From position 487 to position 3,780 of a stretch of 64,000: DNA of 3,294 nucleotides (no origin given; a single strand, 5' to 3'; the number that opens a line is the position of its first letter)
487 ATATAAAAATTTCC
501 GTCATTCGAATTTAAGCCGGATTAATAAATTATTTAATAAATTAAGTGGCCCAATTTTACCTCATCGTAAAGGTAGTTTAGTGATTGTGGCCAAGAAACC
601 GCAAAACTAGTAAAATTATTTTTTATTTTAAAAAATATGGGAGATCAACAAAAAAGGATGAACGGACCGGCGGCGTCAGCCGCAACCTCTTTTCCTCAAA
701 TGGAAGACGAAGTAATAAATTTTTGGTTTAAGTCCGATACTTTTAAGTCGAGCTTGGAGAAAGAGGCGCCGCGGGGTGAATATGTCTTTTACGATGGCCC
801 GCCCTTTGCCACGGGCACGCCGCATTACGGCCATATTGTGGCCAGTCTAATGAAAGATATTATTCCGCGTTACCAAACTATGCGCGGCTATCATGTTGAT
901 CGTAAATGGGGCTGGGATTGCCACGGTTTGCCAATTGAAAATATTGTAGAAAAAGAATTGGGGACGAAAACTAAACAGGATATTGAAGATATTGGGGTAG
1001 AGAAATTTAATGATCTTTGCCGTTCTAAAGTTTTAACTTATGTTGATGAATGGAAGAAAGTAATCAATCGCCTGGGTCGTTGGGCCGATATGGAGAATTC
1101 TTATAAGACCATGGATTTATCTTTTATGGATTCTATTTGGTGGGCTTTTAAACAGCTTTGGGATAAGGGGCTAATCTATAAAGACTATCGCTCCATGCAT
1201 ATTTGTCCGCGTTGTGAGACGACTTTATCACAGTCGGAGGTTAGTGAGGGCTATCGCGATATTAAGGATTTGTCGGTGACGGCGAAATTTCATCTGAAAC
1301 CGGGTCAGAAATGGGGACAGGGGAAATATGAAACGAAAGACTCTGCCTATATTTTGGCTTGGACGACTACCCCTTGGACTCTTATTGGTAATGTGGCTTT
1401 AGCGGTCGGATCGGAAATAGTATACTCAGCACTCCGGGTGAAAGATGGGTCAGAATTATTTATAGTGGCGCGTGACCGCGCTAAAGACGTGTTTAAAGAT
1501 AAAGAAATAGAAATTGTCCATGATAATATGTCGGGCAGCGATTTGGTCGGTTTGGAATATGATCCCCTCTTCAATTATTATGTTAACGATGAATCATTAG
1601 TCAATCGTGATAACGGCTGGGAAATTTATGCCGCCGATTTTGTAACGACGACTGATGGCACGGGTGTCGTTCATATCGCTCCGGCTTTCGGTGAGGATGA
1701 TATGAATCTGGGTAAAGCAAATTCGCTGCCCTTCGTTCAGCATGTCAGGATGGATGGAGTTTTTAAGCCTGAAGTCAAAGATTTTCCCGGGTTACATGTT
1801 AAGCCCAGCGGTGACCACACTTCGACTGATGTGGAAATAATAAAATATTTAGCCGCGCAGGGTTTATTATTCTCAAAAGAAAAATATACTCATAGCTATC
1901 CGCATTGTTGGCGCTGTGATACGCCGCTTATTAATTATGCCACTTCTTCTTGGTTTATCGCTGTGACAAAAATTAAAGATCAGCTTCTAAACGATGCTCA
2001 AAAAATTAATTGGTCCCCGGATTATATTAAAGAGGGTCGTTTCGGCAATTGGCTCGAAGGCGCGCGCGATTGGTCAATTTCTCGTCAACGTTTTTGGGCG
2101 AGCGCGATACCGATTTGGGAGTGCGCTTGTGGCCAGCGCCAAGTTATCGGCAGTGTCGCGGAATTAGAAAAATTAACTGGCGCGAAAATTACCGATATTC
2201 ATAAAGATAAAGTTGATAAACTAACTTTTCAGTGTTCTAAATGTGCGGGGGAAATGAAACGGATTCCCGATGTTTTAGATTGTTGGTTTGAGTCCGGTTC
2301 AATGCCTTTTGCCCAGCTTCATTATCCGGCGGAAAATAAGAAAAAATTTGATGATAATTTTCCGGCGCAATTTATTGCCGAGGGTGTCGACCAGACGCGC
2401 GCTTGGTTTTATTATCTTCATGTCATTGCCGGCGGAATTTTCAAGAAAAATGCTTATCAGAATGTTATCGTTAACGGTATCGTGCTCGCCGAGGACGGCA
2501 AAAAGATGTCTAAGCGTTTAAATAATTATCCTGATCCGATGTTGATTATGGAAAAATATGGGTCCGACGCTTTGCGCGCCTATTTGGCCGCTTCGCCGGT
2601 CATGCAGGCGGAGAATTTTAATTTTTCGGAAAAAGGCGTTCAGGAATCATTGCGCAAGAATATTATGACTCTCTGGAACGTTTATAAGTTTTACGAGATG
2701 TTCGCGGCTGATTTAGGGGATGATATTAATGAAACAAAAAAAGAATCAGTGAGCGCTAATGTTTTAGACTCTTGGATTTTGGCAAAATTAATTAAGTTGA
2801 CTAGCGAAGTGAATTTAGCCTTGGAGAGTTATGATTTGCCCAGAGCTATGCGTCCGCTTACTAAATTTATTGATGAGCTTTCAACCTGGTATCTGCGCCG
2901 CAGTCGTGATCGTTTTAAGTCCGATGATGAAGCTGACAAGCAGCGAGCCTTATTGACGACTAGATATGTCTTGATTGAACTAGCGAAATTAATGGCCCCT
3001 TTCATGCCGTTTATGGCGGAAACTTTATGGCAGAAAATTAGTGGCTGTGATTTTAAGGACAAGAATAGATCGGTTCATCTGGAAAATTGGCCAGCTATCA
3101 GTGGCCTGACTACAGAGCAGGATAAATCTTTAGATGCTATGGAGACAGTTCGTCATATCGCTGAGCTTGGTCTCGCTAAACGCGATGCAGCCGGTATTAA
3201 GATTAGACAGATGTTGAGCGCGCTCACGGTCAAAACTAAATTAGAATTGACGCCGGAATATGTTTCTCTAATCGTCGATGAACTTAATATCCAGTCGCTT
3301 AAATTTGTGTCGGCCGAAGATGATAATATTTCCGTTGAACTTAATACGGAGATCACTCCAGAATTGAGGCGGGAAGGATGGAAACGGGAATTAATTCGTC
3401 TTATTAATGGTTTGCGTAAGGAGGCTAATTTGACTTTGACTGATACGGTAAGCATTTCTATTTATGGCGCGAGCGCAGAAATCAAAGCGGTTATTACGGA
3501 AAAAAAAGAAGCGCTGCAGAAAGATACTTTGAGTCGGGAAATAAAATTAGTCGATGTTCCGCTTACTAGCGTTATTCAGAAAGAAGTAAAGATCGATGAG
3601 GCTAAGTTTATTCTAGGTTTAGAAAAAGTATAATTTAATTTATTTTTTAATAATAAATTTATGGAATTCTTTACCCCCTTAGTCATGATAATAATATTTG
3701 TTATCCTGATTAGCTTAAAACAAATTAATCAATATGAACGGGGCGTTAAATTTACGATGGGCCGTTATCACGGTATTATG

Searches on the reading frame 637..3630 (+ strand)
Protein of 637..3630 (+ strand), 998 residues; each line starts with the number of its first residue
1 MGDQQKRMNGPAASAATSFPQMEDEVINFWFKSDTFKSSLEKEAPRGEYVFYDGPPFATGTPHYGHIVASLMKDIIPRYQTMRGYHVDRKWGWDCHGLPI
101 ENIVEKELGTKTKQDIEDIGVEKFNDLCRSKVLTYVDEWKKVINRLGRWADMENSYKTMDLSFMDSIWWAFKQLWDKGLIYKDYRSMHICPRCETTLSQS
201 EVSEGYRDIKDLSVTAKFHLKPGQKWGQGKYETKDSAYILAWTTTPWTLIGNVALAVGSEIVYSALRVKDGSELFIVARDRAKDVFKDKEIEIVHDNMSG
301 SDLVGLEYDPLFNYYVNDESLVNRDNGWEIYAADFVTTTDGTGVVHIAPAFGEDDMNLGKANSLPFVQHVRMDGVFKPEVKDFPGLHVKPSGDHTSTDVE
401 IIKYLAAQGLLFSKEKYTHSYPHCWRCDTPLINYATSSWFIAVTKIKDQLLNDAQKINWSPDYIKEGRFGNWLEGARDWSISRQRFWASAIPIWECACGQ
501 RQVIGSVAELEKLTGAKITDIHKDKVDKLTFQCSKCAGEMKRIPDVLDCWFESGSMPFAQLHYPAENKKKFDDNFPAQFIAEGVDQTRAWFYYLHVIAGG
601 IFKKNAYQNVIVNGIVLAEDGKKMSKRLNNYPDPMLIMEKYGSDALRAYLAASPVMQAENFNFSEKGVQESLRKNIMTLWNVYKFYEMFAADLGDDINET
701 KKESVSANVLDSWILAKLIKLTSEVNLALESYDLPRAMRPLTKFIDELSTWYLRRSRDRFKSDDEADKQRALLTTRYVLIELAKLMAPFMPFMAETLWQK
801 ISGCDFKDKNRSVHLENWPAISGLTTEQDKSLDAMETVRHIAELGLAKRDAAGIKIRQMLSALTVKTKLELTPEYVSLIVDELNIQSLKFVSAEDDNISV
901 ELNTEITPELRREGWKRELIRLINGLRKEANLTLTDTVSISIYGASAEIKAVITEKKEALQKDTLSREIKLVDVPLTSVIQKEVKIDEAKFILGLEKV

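Call 21: search_protein_families(library=pfam, proteins=[window:637-3630:+], max_evalue=0.01)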
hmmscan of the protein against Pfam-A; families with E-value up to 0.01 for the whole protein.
window:637-3630:+ (998 aa): 4 families
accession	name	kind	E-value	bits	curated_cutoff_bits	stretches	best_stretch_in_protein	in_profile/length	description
PF00133.28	tRNA-synt_1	-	7.2e-139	463.5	22.7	1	26-661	2-413/414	tRNA synthetases class I (I, L, M and V)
PF08264.19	Anticodon_1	-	5.8e-29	101.3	25.1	1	711-860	1-144/148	Anticodon-binding domain of tRNA ligase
PF19302.4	DUF5915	-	1.2e-18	67.8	27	1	863-998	69-195/195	Domain of unknown function (DUF5915)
PF09334.17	tRNA-synt_1g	-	2.2e-15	56.8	20.1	2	56-202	8-135/391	tRNA synthetases class I (M)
